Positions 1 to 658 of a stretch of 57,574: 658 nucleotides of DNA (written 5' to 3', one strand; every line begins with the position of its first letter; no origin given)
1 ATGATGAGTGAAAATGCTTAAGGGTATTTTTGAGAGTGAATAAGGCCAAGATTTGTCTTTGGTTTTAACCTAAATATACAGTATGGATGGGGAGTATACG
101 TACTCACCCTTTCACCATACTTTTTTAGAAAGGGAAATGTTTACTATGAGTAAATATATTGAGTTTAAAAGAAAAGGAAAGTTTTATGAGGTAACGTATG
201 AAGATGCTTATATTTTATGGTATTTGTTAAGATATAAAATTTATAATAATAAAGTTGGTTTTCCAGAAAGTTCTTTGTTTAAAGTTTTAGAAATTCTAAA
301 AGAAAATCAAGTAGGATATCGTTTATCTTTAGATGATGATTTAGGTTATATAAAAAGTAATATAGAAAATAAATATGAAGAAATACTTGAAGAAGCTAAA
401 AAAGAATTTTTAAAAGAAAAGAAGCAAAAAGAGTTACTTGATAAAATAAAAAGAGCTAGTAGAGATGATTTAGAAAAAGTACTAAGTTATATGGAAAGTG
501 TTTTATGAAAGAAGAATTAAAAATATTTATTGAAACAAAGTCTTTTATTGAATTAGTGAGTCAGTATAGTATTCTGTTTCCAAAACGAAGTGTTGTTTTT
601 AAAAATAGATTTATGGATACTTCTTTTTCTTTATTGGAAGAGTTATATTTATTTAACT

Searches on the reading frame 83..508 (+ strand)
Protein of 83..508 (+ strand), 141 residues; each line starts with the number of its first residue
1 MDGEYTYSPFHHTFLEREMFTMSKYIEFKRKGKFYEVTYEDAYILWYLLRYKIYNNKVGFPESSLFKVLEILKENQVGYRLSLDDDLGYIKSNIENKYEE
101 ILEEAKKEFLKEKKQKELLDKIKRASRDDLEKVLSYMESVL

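Call 7: search_protein_families(library=pfam, proteins=[window:83-508:+], max_evalue=0.01)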
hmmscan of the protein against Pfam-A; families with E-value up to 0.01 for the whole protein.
window:83-508:+ (141 aa): 0 families

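Call 8: find_encoding_contigs(protein=window:83-508:+, flank=10000, max_places=10)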
Protein window:83-508:+ (141 aa): 24 contigs read that carry it; 10 places shown.
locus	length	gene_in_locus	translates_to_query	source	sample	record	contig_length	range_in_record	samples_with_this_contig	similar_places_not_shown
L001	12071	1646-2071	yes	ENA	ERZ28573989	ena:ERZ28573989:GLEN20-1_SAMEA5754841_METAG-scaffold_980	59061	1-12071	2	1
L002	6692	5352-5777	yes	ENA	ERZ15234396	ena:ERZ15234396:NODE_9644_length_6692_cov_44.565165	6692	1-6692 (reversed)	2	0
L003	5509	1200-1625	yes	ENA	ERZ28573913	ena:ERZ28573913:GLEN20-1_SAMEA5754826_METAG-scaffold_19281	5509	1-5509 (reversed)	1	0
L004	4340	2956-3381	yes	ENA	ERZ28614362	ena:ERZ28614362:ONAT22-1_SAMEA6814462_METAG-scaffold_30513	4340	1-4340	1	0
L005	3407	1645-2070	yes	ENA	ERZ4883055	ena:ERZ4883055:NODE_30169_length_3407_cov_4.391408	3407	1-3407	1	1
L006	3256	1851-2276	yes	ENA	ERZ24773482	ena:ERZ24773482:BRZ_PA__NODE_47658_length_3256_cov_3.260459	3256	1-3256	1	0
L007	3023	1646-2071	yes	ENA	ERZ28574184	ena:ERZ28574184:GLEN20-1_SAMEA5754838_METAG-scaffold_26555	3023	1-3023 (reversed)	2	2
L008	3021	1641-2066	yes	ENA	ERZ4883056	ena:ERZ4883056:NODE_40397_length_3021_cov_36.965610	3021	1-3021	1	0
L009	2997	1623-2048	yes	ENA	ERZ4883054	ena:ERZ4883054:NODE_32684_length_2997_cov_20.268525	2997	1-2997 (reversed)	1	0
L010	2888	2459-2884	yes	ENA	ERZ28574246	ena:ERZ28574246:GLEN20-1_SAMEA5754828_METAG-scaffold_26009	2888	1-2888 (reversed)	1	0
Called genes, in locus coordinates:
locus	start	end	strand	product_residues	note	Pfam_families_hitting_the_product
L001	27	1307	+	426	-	-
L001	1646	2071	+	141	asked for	-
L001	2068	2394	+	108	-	-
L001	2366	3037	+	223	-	-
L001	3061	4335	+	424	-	PF02899:Phage_int_SAM_1 (weak), PF00589:Phage_integrase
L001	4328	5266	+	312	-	PF22823:MrpR_C_cat (faint), PF00589:Phage_integrase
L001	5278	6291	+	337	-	PF02899:Phage_int_SAM_1, PF13495:Phage_int_SAM_4 (weak), PF00589:Phage_integrase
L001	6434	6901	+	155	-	PF00078:RVT_1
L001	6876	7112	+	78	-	-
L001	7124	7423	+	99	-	-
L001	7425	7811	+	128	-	-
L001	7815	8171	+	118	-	-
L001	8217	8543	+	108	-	PF12647:RNHCP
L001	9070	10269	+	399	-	PF13173:AAA_14, PF13635:DUF4143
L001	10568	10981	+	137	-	PF00164:Ribosom_S12_S23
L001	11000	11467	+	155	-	PF00177:Ribosomal_S7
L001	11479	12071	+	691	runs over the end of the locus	PF00009:GTP_EFTU, PF03144:GTP_EFTU_D2, PF22042:EF-G_D2, PF14492:EFG_III, PF16658:RF3_C (weak), PF03764:EFG_IV, PF00679:EFG_C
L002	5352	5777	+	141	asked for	-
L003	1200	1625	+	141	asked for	-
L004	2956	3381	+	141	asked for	-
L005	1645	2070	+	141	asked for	-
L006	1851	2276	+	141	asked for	-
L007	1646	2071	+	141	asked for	-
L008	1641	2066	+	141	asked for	-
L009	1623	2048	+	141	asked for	-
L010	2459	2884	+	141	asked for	-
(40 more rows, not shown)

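Call 26: search_protein_families(library=ncbifam, proteins=[window:83-508:+, L001:27-1307:+], max_evalue=0.01)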
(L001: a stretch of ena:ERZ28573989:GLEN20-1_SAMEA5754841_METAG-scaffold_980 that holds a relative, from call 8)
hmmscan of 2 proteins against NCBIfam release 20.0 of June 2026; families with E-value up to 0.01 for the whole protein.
window:83-508:+ (141 aa): 0 families

L001:27-1307:+ (426 aa): 1 family
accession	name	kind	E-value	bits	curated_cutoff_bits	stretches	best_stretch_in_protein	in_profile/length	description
NF040540.1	fosA5_fam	exception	0.0014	18.7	310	0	344-390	33-80/139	FosA5 family fosfomycin resistance glutathione transferase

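Call 78: search_protein_families(library=pfam, proteins=[window:83-508:+], max_evalue=5)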
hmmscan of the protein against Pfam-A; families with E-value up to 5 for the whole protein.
window:83-508:+ (141 aa): 5 families
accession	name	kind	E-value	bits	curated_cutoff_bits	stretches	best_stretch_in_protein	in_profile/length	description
PF10792.14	DUF2605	-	0.013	16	25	1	97-127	24-54/96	Protein of unknown function (DUF2605)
PF08282.18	Hydrolase_3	-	0.034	14.3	20.9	1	17-131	40-143/255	haloacid dehalogenase-like hydrolase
PF01624.25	MutS_I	-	0.046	14.4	20.6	1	23-72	15-73/113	MutS domain I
PF03448.22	MgtE_N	-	0.1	13.6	25.9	1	108-138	71-101/102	MgtE intracellular N domain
PF24975.1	UBA_Rad5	-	0.13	12.9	27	1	116-133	14-31/40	Fungal Rad5 UBA-like domain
